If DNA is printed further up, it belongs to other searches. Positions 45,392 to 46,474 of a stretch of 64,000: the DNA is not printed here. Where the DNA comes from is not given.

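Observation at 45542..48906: Compact sulfite -> cysteate -> acyl-cysteate (sulfonolipid/capnine-type) operon candidate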

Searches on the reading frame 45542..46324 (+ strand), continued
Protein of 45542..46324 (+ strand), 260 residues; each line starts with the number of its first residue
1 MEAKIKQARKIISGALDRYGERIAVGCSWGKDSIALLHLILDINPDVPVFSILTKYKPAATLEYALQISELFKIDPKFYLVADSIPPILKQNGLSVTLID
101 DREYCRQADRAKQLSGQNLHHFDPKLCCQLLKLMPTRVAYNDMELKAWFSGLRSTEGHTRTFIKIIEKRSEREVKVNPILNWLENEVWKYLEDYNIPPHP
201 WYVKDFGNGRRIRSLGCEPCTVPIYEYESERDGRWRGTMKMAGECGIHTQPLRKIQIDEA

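Call 16: find_encoding_contigs(protein=P0143, flank=8000, max_places=3)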
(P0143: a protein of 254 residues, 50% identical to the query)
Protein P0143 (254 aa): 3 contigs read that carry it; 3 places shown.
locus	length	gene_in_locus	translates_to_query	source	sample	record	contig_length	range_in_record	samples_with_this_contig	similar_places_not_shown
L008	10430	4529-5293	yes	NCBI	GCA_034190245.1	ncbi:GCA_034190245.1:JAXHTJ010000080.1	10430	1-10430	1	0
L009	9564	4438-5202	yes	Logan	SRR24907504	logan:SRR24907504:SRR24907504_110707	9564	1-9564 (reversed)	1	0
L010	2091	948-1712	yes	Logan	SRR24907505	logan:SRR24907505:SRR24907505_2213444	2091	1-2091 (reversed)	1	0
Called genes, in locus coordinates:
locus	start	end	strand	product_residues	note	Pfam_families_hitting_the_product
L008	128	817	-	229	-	PF04055:Radical_SAM, PF13353:Fer4_12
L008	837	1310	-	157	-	PF01451:LMWPc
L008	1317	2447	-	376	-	PF13237:Fer4_10 (weak), PF13183:Fer4_8, PF13187:Fer4_9, PF13534:Fer4_17, PF02754:CCG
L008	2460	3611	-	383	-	PF02771:Acyl-CoA_dh_N, PF02770:Acyl-CoA_dh_M, PF00441:Acyl-CoA_dh_1, PF08028:Acyl-CoA_dh_2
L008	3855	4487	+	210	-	PF04029:2-ph_phosp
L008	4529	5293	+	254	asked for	PF01507:PAPS_reduct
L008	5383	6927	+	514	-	PF01039:Carboxyl_trans, PF03255:ACCA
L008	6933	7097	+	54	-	-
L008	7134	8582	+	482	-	PF00682:HMGL-like, PF02436:PYC_OADA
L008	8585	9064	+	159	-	PF25973:BSH_CzcB (faint), PF25917:BSH_RND (weak), PF00364:Biotin_lipoyl, PF25984:BSH_YknX (weak)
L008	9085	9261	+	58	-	-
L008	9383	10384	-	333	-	PF24391:HD-CE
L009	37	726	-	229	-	PF04055:Radical_SAM, PF13353:Fer4_12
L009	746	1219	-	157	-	PF01451:LMWPc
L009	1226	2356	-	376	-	PF13237:Fer4_10 (weak), PF13183:Fer4_8, PF13187:Fer4_9, PF13534:Fer4_17, PF02754:CCG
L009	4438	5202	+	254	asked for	PF01507:PAPS_reduct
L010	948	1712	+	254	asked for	PF01507:PAPS_reduct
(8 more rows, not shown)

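Call 29: find_encoding_contigs(protein=P0135, flank=7000, max_places=2)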
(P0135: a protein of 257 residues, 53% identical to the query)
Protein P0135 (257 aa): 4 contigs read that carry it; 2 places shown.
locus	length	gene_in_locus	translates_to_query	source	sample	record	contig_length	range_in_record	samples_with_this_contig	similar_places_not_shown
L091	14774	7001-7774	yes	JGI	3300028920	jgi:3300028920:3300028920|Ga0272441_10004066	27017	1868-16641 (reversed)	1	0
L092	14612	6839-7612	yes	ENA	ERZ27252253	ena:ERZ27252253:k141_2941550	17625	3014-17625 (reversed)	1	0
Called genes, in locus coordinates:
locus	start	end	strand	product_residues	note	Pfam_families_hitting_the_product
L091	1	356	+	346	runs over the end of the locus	PF04055:Radical_SAM, PF13186:SPASM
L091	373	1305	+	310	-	PF01040:UbiA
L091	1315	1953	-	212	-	PF03059:NAS, PF05175:MTS (weak), PF06325:PrmA (weak), PF13847:Methyltransf_31 (weak)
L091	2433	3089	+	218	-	PF01351:RNase_HII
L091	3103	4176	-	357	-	PF00266:Aminotran_5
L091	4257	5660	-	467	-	PF00501:AMP-binding (faint), PF27533:CapK_C (weak)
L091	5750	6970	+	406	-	PF00291:PALP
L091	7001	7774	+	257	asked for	PF01507:PAPS_reduct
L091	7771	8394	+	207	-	PF02666:PS_Dcarbxylase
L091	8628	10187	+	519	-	-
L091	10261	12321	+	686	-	PF22842:Pel9A-like_beta_helix, PF05048:NosD (weak), PF12708:Pect-lyase_RHGA_epim (faint), PF13229:Beta_helix (weak), PF05048:NosD, PF13229:Beta_helix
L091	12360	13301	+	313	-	PF03706:LPG_synthase_TM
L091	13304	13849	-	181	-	PF01135:PCMT (weak), PF03059:NAS (weak), PF13847:Methyltransf_31, PF13649:Methyltransf_25 (weak)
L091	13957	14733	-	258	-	PF01135:PCMT, PF08704:GCD14, PF02390:Methyltransf_4 (faint), PF13847:Methyltransf_31, PF13649:Methyltransf_25 (weak)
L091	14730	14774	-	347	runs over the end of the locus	PF04055:Radical_SAM (weak)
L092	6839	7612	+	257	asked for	PF01507:PAPS_reduct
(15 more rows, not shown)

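Call 30: find_encoding_contigs(protein=P0134, flank=7000, max_places=2)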
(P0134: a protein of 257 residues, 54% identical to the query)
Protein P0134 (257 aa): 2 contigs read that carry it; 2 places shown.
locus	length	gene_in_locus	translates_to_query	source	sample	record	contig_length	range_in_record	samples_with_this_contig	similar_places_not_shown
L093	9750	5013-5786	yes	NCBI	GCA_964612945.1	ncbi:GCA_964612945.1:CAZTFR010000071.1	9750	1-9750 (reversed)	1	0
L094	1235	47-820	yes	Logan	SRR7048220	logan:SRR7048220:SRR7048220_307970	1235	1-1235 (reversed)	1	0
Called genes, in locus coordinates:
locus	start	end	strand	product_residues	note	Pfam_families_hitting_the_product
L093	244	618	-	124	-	-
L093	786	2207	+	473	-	PF02310:B12-binding, PF04055:Radical_SAM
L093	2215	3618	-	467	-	PF27533:CapK_C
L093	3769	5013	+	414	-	PF00291:PALP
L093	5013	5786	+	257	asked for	PF01507:PAPS_reduct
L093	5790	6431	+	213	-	PF02666:PS_Dcarbxylase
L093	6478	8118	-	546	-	-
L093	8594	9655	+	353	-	PF07790:Pilin_N (weak)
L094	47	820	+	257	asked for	PF01507:PAPS_reduct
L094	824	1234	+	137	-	?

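Call 31: find_encoding_contigs(protein=P0130, flank=7000, max_places=2)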
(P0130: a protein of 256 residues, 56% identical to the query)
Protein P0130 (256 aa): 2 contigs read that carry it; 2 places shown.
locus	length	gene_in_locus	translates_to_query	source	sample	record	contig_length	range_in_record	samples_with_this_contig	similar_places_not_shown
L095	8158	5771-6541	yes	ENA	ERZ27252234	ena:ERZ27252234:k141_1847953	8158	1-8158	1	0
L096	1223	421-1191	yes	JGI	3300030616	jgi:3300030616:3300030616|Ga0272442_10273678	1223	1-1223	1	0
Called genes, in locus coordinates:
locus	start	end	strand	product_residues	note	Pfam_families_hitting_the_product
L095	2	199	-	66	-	?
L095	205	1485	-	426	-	-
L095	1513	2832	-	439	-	PF02310:B12-binding, PF04055:Radical_SAM, PF13282:DUF4070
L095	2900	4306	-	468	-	PF00501:AMP-binding (weak)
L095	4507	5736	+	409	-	PF00291:PALP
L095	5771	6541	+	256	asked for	PF01507:PAPS_reduct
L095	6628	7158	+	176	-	PF02666:PS_Dcarbxylase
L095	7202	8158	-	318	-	?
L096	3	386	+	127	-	?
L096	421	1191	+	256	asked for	PF01507:PAPS_reduct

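Call 33: search_protein_families(library=ncbifam, proteins=[L091:5750-6970:+, L093:3769-5013:+, L005:6767-7993:+, L091:7771-8394:+, L091:4257-5660:-, L091:3103-4176:-, L091:7001-7774:+, L008:4529-5293:+, L008:3855-4487:+], max_evalue=0.00001)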
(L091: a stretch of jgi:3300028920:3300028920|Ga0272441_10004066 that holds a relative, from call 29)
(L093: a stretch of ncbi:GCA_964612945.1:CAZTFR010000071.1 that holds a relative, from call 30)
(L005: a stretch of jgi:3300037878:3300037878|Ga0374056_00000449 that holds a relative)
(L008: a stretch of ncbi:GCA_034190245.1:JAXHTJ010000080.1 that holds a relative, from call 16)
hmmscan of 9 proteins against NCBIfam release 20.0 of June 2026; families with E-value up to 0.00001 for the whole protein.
L091:5750-6970:+ (406 aa): 7 families
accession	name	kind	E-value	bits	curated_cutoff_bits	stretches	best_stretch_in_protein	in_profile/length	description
TIGR03844.1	cysteate_syn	equivalog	2.1e-118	395.6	324.9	1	3-396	1-390/398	cysteate synthase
NF006050.0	PRK08197.1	equivalog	1.4e-20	73.5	303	1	4-388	8-382/406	threonine synthase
NF006205.0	PRK08329.1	equivalog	2.4e-18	66.3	358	1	5-260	2-238/347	threonine synthase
NF004170.0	PRK05638.1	equivalog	1.2e-16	60.3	421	1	5-400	2-371/442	threonine synthase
NF004996.0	PRK06381.1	equivalog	4.9e-10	38.9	266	1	73-386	17-317/319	threonine synthase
TIGR00260.1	thrC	equivalog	4.2e-07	29.5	167.1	1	49-389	1-337/340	threonine synthase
NF005292.0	PRK06815.1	equivalog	4.4e-07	29.2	371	1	64-253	14-195/320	threonine/serine dehydratase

L093:3769-5013:+ (414 aa): 6 families
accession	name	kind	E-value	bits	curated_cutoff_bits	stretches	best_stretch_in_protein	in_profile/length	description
TIGR03844.1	cysteate_syn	equivalog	5.8e-123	410.6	324.9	1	3-395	1-387/398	cysteate synthase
NF006050.0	PRK08197.1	equivalog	2.6e-22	79.1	303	1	5-392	9-386/406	threonine synthase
NF006205.0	PRK08329.1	equivalog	1.3e-12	47.4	358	1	5-387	2-343/347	threonine synthase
NF004996.0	PRK06381.1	equivalog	3.2e-11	42.8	266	1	72-386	16-317/319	threonine synthase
NF004170.0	PRK05638.1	equivalog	3.9e-10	38.9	421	1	4-399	1-368/442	threonine synthase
TIGR00260.1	thrC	equivalog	6.7e-07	28.8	167.1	1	50-388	2-336/340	threonine synthase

L005:6767-7993:+ (408 aa): 6 families
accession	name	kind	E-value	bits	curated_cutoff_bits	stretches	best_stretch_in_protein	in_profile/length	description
TIGR03844.1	cysteate_syn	equivalog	2.1e-108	362.7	324.9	1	3-393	1-385/398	cysteate synthase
NF006050.0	PRK08197.1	equivalog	2e-20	72.9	303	1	4-387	8-381/406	threonine synthase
NF004170.0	PRK05638.1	equivalog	1e-12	47.4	421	1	5-396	2-367/442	threonine synthase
NF006205.0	PRK08329.1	equivalog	1.2e-11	44.2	358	1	5-267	2-244/347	threonine synthase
NF004996.0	PRK06381.1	equivalog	3.5e-11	42.7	266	1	73-386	17-317/319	threonine synthase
TIGR00260.1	thrC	equivalog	5.5e-10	38.9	167.1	1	50-390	2-338/340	threonine synthase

L091:7771-8394:+ (207 aa): 12 families
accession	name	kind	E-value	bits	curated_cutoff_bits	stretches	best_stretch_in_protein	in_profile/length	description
NF003685.0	PRK05305.2-5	equivalog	6.9e-60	201.7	183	1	1-203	1-195/198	phosphatidylserine decarboxylase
NF003683.0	PRK05305.2-3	equivalog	1.7e-58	197.3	244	1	3-200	8-202/204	phosphatidylserine decarboxylase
NF003678.0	PRK05305.1-2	equivalog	2.4e-55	187.2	225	1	3-200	9-216/218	phosphatidylserine decarboxylase family protein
NF038088.1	anchor_synt_D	exception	1.2e-49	168.5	240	1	34-199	27-193/194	protein sorting system archaetidylserine decarboxylase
NF003680.0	PRK05305.1-5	equivalog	3.8e-46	157.1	262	1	2-201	10-214/217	phosphatidylserine decarboxylase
TIGR00164.2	AS_decarb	equivalog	1.7e-45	154.9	230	1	30-200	21-210/215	archaetidylserine decarboxylase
NF003682.0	PRK05305.2-2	equivalog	1.8e-44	151.7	284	1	1-200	1-211/212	phosphatidylserine decarboxylase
NF003679.0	PRK05305.1-3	equivalog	5.1e-44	150.6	252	1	35-200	53-232/234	phosphatidylserine decarboxylase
NF003677.0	PRK05305.1-1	equivalog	2.7e-43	147.9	315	1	16-203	22-222/232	phosphatidylserine decarboxylase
NF003684.0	PRK05305.2-4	equivalog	3e-39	134.9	317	1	14-201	21-214/228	phosphatidylserine decarboxylase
NF003681.0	PRK05305.2-1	equivalog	7.4e-32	110.6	377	1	39-202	42-219/231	phosphatidylserine decarboxylase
TIGR00163.1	PS_decarb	equivalog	1.1e-06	27.9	111.75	0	68-147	82-167/243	archaetidylserine decarboxylase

L091:4257-5660:- (467 aa): 7 families
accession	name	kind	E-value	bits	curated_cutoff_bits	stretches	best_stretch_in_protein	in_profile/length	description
TIGR02155.1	PA_CoA_ligase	equivalog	1.1e-25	90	646.3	2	31-118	7-95/422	phenylacetate--CoA ligase PaaK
NF045666.1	DVU1553_fam_AMP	equivalog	1.3e-24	86.9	300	1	27-344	18-325/331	DVU_1553 family AMP-dependent CoA ligase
NF041878.1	paak_haloarch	equivalog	1.3e-24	86.6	700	2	31-120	12-102/427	phenylacetate--CoA ligase PaaK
NF053551.1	FlxY_rubin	equivalog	4.5e-23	81.6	520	2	245-443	222-406/424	flexirubin biosynthesis putative acyl-CoA ligase FlxY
TIGR02304.1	aden_form_hyp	equivalog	6.6e-17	61.6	251.9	1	162-409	152-385/430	F390 synthetase-related protein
TIGR03335.1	F390_ftsA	equivalog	1.1e-16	60.6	458.7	1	34-337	16-317/445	coenzyme F390 synthetase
NF041217.1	BagE_FevW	exception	2.5e-06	26.7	800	1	229-354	196-314/424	bagremycin/ferroverdin synthetase BagE/FevW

L091:3103-4176:- (357 aa): 6 families
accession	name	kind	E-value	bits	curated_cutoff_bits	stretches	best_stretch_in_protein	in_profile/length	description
NF003764.0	PRK05355.1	equivalog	2.1e-145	484.2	253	1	1-356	4-356/357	3-phosphoserine/phosphohydroxythreonine transaminase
TIGR01364.1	serC_1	equivalog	8.3e-144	478.9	443.6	1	2-356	2-358/358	phosphoserine transaminase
NF009112.0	PRK12462.1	equivalog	9.6e-111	370.1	563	1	3-356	8-364/365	phosphoserine transaminase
NF002841.0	PRK03080.1-2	equivalog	6.2e-07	28.7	477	1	34-299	37-313/389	phosphoserine transaminase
TIGR01366.1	serC_3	equivalog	3e-06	26.7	401.65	1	26-348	22-353/361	phosphoserine transaminase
TIGR01365.1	serC_2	equivalog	4.1e-06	26.1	448.2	0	34-304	28-311/374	phosphoserine transaminase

L091:7001-7774:+ (257 aa): 13 families
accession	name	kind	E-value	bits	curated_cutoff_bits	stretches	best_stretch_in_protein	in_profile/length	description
NF002537.0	PRK02090.1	equivalog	2.7e-48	164.7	154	1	10-252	30-242/244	phosphoadenylyl-sulfate reductase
TIGR00434.1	cysH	subfamily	7.5e-41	140.4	165.1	1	11-248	4-213/214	phosophoadenylyl-sulfate reductase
TIGR02055.1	APS_reductase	subfamily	1.2e-38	132.9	235.3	1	30-247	3-194/194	adenylylsulfate reductase, thioredoxin dependent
TIGR02057.1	PAPS_reductase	equivalog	7.7e-30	104.4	254.2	1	12-248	17-224/224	phosphoadenosine phosphosulfate reductase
TIGR00424.1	APS_reduc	equivalog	3.8e-18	65.3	553.2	1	9-255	104-330/464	5'-adenylylsulfate reductase, thioredoxin-independent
NF003587.0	PRK05253.1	subfamily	9.4e-16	57.9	195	0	6-89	14-96/301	sulfate adenylyltransferase subunit CysD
TIGR02039.1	CysD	subfamily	5.5e-12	45.9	396.6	0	7-81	7-84/294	sulfate adenylyltransferase, small subunit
NF006327.0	PRK08557.1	equivalog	1.3e-11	44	366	1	2-206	160-346/415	hypothetical protein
NF009214.0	PRK12563.1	equivalog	2.3e-11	43.7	413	0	7-83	30-109/317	sulfate adenylyltransferase subunit CysD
NF010367.0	PRK13795.1-2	equivalog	9.7e-10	37.5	456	0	2-75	224-297/584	hypothetical protein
NF010368.0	PRK13795.1-3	equivalog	3.8e-08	32.1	588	0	126-206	328-412/635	hypothetical protein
NF010369.0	PRK13795.1-4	equivalog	5.4e-08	31.5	1086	0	123-206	333-420/633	hypothetical protein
TIGR02432.1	lysidine_TilS_N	equivalog_domain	7.9e-06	25.9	93.6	0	22-197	1-166/189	tRNA lysidine(34) synthetase TilS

L008:4529-5293:+ (254 aa): 10 families
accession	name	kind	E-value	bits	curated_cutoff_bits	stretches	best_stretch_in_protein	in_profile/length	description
NF002537.0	PRK02090.1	equivalog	2e-45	155.3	154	2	114-252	106-241/244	phosphoadenylyl-sulfate reductase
TIGR00434.1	cysH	subfamily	7.5e-41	140.4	165.1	1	15-249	2-213/214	phosophoadenylyl-sulfate reductase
TIGR02055.1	APS_reductase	subfamily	8.8e-34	117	235.3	1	115-248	61-194/194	adenylylsulfate reductase, thioredoxin dependent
TIGR02057.1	PAPS_reductase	equivalog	9.4e-33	114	254.2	1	9-249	9-224/224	phosphoadenosine phosphosulfate reductase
TIGR00424.1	APS_reduc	equivalog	2e-17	62.9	553.2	1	76-253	148-327/464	5'-adenylylsulfate reductase, thioredoxin-independent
NF006351.0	PRK08576.1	equivalog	1.4e-10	40.4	290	1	130-207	311-393/436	hypothetical protein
NF006327.0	PRK08557.1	equivalog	2.3e-09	36.5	366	1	7-208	159-347/415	hypothetical protein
NF003587.0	PRK05253.1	subfamily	5.5e-08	32.4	195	0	13-89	15-95/301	sulfate adenylyltransferase subunit CysD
NF010369.0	PRK13795.1-4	equivalog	1.5e-06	26.7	1086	1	6-88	231-315/633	hypothetical protein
NF009214.0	PRK12563.1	equivalog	5.2e-06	26.1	413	0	13-89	30-110/317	sulfate adenylyltransferase subunit CysD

L008:3855-4487:+ (210 aa): 8 families
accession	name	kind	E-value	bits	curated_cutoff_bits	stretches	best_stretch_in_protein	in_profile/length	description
NF002057.0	PRK00886.1-6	equivalog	1.3e-29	103.1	235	1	17-199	14-218/228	2-phosphosulfolactate phosphatase family protein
TIGR00298.1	TIGR00298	equivalog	1.1e-24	87.5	175.05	1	20-147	2-134/216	2-phosphosulfolactate phosphatase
NF002054.0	PRK00886.1-3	equivalog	1.2e-23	83.9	330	1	16-147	18-159/241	2-phosphosulfolactate phosphatase family protein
NF002056.0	PRK00886.1-5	equivalog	1.4e-18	67.2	323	1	20-120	21-129/243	2-phosphosulfolactate phosphatase family protein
NF002055.0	PRK00886.1-4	equivalog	3.5e-17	62.8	345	1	12-152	14-163/236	2-phosphosulfolactate phosphatase family protein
NF010700.0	PRK14100.1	equivalog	3.5e-17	62.4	332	1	20-127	19-131/237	2-phosphosulfolactate phosphatase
NF002053.0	PRK00886.1-2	equivalog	4.7e-17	62.1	319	1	20-120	21-129/243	2-phosphosulfolactate phosphatase family protein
NF002052.0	PRK00886.1-1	equivalog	3.9e-14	52.8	440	1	19-156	21-167/239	2-phosphosulfolactate phosphatase family protein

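Call 43: find_encoding_contigs(protein=P0181, flank=7000, max_places=2)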
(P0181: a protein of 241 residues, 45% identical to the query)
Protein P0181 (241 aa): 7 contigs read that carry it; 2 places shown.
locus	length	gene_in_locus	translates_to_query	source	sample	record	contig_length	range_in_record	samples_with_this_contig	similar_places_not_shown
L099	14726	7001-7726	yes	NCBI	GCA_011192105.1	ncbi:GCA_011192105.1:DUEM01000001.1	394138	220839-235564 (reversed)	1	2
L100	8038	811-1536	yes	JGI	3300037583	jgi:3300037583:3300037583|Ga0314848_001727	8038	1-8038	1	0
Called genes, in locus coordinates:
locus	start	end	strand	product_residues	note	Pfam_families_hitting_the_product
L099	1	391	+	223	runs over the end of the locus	PF01061:ABC2_membrane, PF03379:CcmB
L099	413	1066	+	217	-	PF01578:Cytochrom_C_asm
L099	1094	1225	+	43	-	-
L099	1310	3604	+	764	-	PF02743:dCache_1, PF00672:HAMP, PF01590:GAF, PF13185:GAF_2, PF13492:GAF_3, PF07730:HisKA_3, PF02518:HATPase_c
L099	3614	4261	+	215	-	PF00072:Response_reg, PF00196:GerE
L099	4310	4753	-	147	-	PF02082:Rrf2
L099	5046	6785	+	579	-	PF00654:Voltage_CLC, PF00571:CBS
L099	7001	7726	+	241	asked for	PF01507:PAPS_reduct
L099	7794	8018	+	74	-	PF09834:DUF2061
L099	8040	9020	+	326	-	PF00291:PALP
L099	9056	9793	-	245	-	-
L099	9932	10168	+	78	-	PF09851:SHOCT (weak)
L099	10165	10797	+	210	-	PF01209:Ubie_methyltran, PF13489:Methyltransf_23, PF07021:MetW (faint), PF13847:Methyltransf_31, PF08241:Methyltransf_11, PF08242:Methyltransf_12, PF13649:Methyltransf_25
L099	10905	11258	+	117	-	PF01022:HTH_5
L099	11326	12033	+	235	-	PF01209:Ubie_methyltran, PF13489:Methyltransf_23, PF01135:PCMT (weak), PF13847:Methyltransf_31, PF08241:Methyltransf_11, PF08242:Methyltransf_12, PF13649:Methyltransf_25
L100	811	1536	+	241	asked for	PF01507:PAPS_reduct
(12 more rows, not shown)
